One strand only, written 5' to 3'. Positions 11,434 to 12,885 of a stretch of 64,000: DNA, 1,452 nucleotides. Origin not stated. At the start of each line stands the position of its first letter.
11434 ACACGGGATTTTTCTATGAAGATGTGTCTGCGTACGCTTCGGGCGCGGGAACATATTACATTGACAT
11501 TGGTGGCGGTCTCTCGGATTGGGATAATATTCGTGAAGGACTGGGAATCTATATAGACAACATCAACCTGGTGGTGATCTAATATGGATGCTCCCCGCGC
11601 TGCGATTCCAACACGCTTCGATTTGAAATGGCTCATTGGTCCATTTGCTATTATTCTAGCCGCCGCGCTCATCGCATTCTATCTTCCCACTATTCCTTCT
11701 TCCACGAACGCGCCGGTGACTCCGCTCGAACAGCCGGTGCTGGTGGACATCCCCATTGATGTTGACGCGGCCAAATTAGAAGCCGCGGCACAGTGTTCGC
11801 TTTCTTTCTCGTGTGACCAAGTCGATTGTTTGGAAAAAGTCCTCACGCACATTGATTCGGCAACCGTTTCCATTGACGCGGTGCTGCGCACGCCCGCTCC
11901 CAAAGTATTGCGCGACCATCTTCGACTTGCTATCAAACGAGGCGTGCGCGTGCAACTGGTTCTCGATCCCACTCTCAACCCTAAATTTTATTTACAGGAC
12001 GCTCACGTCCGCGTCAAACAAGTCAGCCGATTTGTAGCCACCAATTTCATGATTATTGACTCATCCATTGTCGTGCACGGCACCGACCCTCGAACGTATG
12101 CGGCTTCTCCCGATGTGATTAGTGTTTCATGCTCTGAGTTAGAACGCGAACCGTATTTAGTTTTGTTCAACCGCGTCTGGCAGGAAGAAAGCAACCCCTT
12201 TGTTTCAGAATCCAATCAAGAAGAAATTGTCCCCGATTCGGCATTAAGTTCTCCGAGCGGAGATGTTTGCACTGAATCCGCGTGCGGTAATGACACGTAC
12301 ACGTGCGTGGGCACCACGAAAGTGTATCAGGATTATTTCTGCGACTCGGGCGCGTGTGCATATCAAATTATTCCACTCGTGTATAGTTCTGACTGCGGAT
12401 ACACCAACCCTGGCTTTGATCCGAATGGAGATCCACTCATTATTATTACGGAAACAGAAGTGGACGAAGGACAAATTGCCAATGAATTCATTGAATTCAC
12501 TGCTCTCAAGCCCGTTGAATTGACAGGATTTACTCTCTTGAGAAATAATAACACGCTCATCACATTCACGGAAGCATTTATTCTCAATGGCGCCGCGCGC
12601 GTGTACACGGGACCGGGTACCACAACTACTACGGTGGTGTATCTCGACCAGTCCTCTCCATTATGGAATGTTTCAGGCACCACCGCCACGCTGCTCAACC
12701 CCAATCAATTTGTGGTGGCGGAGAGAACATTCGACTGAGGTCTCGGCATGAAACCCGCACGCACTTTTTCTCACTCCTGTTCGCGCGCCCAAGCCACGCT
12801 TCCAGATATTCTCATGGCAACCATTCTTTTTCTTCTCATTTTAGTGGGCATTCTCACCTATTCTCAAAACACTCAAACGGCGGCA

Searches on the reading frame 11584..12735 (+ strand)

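Call 70: search_protein_families(library=pfam, proteins=[window:11584-12735:+], max_evalue=0.0001)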
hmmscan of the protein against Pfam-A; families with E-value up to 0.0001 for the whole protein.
window:11584-12735:+ (384 aa): 1 family
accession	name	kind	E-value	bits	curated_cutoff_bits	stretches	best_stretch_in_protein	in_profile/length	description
PF00932.25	LTD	-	1.2e-05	26.1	34.3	1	286-382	8-106/109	Lamin Tail Domain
